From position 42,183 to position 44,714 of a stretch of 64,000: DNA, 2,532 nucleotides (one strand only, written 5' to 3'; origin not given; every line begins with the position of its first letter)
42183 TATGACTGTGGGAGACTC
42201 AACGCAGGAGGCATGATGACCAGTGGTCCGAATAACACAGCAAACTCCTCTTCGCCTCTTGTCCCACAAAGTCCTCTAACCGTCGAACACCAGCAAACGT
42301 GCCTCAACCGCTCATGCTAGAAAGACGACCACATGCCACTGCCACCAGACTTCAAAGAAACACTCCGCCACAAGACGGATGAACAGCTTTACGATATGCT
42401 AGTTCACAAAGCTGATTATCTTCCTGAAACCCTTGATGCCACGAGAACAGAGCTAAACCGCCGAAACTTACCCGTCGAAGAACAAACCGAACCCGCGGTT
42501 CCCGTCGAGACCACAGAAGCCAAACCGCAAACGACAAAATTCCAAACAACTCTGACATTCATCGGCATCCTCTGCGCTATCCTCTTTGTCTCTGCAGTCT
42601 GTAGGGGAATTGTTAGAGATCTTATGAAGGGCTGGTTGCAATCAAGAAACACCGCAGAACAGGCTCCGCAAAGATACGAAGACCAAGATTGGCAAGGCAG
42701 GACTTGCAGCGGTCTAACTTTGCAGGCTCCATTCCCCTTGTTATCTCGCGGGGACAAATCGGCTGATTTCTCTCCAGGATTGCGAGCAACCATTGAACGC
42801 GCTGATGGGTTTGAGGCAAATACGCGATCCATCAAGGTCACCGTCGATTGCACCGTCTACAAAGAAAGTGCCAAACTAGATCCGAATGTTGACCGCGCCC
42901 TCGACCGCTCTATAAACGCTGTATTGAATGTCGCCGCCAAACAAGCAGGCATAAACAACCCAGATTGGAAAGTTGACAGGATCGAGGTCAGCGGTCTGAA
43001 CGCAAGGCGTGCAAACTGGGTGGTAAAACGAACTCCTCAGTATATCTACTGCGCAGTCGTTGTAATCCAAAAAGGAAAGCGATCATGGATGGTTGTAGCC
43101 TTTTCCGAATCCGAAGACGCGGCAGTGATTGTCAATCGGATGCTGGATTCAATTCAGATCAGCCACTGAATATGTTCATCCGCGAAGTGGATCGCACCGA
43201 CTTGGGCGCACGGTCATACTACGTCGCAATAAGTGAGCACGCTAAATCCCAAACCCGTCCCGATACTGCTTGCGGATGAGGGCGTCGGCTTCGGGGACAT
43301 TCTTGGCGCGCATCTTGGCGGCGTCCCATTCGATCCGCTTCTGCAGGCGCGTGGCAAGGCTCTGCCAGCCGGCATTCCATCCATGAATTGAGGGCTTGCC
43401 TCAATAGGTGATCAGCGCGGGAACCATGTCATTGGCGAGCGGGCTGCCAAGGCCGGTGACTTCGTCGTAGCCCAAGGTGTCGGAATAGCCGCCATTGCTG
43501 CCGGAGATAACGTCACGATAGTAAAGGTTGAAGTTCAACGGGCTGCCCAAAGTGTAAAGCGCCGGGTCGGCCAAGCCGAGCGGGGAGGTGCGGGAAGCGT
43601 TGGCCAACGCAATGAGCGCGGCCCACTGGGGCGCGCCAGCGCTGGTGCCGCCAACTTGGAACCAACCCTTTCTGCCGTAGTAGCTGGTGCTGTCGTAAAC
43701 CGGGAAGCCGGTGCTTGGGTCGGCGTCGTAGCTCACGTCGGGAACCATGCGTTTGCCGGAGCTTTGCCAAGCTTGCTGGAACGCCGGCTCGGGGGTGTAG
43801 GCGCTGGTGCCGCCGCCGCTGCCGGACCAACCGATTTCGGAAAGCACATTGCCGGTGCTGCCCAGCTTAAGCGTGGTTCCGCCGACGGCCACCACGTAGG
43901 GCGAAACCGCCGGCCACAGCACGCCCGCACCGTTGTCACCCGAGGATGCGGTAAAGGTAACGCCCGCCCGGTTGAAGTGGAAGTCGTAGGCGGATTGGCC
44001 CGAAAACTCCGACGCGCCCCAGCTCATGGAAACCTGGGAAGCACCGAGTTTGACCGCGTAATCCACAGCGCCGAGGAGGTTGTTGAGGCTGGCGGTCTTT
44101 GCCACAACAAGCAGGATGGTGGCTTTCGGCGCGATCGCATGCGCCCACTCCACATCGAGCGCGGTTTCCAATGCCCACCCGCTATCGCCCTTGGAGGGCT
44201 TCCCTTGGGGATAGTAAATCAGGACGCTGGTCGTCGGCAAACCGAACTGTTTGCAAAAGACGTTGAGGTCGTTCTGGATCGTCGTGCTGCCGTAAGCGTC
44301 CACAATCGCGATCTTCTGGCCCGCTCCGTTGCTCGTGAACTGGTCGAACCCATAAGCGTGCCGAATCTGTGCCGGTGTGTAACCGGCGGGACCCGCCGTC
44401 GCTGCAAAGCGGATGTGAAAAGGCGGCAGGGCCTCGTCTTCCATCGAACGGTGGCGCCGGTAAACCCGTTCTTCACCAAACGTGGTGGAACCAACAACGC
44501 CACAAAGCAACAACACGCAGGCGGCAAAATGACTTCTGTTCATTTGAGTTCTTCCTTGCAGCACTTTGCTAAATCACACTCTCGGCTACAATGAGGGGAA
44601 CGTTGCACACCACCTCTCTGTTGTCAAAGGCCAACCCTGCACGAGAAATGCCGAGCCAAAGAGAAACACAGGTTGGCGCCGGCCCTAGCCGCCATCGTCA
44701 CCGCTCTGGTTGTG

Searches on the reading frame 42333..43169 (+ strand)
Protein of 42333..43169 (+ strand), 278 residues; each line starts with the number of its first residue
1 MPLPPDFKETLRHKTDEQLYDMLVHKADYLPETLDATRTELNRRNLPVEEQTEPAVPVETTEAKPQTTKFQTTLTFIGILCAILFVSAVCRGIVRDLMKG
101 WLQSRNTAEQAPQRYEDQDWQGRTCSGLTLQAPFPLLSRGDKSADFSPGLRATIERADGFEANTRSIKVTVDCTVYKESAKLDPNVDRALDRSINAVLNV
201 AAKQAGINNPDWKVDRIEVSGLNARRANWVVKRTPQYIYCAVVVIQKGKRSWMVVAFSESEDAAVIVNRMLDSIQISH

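Call 10: search_protein_families(library=pfam, proteins=[window:42333-43169:+], max_evalue=0.01)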
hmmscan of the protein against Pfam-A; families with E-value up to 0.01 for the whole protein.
window:42333-43169:+ (278 aa): 0 families

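Call 13: find_encoding_contigs(protein=window:42333-43169:+, flank=5000, max_places=6)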
Protein window:42333-43169:+ (278 aa): 1 contig read that carries it; 1 place shown.
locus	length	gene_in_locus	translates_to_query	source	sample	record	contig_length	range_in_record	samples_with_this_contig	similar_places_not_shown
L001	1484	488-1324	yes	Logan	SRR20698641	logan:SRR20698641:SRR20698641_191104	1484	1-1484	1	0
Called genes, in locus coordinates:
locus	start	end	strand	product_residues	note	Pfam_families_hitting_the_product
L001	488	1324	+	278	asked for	-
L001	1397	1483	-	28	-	?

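Call 28: find_homologous_proteins(query=window:42333-43169:+)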
Query window:42333-43169:+ (278 aa): 1 proteins with E <= 0.001 among 682 candidates.
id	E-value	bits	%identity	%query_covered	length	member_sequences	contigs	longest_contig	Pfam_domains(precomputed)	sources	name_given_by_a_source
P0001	2.4e-183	625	100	100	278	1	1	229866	-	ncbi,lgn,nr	ncbi:MAG: hypothetical protein NT105_16310 [Verrucomicrobia bacterium]|nr:hypothetical protein [Verr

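Call 48: search_protein_families(library=pfam, proteins=[window:42333-43169:+], max_evalue=1)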
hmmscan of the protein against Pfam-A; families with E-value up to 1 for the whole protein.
window:42333-43169:+ (278 aa): 0 families

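Call 69: search_protein_families(library=padloc, proteins=[window:42333-43169:+], max_evalue=0.1)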
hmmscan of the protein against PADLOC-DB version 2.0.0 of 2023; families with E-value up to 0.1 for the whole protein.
window:42333-43169:+ (278 aa): 0 families

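Call 70: search_protein_families(library=phrogs, proteins=[window:42333-43169:+], max_evalue=0.1)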
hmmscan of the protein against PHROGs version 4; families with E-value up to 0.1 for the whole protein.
window:42333-43169:+ (278 aa): 1 family
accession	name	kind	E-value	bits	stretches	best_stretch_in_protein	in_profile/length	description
phrog_35807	-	unknown function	0.094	12.9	0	218-266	84-132/283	-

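Call 95: list_cluster_members(proteins=[P0001, P0002])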
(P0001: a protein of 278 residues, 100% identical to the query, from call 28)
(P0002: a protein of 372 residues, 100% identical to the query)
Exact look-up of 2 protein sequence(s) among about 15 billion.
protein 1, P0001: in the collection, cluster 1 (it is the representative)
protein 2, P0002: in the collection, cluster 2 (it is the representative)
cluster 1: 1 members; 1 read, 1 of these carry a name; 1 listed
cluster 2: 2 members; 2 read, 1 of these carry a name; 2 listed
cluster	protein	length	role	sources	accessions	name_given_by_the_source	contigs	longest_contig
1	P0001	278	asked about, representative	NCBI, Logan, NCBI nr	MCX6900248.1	MAG: hypothetical protein NT105_16310 [Verrucomicrobia bacterium] | hypothetical protein [Verrucomicrobiota bacterium]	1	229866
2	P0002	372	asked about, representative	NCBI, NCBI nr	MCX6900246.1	MAG: alpha/beta hydrolase-fold protein [Verrucomicrobia bacterium] | alpha/beta hydrolase-fold protein [Verrucomicrobiota bacterium]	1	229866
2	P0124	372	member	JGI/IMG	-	-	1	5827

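Call 96: find_encoding_contigs(protein=P0124, flank=6000, max_places=4)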
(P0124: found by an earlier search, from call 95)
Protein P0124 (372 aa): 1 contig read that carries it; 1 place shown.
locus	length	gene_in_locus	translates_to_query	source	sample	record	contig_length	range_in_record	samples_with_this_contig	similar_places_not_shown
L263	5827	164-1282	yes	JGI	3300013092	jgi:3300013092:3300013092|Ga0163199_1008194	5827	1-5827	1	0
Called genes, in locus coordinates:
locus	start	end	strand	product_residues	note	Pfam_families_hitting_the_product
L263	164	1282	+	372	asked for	PF00756:Esterase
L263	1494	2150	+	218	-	-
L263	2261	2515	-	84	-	PF05016:ParE_toxin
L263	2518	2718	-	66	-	PF02604:PhdYeFM_antitox (weak)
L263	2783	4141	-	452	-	PF01408:GFO_IDH_MocA, PF19051:GFO_IDH_MocA_C2, PF22725:GFO_IDH_MocA_C3 (faint)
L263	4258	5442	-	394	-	PF01408:GFO_IDH_MocA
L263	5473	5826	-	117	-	?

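Call 107: search_solved_structures(query=window:42333-43166:+, max_evalue=10)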
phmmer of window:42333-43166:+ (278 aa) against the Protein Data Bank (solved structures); distinct sequences matched with E-value up to 10: 0.

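Call 111: predict_structure(protein=window:42333-43166:+)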
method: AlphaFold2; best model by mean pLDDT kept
length: 278 residues; sequences in the alignment: 1
mean_pLDDT: 45.3   pTM: 0.29
mean pLDDT of the five models: 45.3, 44.9, 43.9, 35.8, 34.6
residues with pLDDT >= 90: 0; 70-90: 22; 50-70: 71; < 50: 185
segments of 3 or more residues with pLDDT < 50: 26-38, 41-43, 45-65, 105-190, 209-239, 243-252, 263-270, 272-278
pLDDT, mean of each block of 10 residues (from residue 1): 55 62 50 45 41 43 49 74 75 68 49 30 25 24 29 39 38 33 40 54 50 37 31 40 47 51 50 37
secondary structure, 60 per line:
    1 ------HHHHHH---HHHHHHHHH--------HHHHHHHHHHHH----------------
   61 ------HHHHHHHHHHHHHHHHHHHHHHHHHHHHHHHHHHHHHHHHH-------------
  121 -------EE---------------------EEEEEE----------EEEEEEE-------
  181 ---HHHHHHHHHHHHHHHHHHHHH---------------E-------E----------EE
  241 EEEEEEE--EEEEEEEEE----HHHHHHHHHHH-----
elements in order: H7-12 H16-24 H33-44 H67-107 E151-156 E167-173 H184-204 E239-247 E250-258 H263-273

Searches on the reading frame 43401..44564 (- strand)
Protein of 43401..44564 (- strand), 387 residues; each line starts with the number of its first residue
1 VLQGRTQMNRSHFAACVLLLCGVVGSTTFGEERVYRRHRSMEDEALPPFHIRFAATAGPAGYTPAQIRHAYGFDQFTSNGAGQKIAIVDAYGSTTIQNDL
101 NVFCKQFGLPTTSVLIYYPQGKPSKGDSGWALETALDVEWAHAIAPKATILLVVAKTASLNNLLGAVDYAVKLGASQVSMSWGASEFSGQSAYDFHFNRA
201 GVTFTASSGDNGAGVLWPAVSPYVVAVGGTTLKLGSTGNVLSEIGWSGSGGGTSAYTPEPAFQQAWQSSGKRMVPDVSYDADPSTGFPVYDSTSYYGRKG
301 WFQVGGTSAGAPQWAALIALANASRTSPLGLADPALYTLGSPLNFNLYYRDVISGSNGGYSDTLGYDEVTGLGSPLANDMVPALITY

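Call 10: search_protein_families(library=pfam, proteins=[window:43401-44564:-], max_evalue=0.01)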
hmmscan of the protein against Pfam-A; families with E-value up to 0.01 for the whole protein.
window:43401-44564:- (387 aa): 0 families

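Call 48: search_protein_families(library=pfam, proteins=[window:43401-44564:-], max_evalue=1)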
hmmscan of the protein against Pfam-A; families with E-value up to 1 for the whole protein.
window:43401-44564:- (387 aa): 0 families

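Call 69: search_protein_families(library=padloc, proteins=[window:43401-44564:-], max_evalue=0.1)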
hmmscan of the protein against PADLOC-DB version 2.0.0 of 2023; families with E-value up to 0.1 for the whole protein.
window:43401-44564:- (387 aa): 0 families

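Call 70: search_protein_families(library=phrogs, proteins=[window:43401-44564:-], max_evalue=0.1)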
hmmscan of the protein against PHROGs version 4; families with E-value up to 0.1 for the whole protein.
window:43401-44564:- (387 aa): 1 family
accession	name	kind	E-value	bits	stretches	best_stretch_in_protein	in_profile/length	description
phrog_3677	-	other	0.017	13.9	1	144-320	656-806/1125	protease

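Call 75: find_encoding_contigs(protein=window:43401-44564:-, flank=6000, max_places=6)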
Protein window:43401-44564:- (387 aa): no gene with exactly this product is on record in the collection.
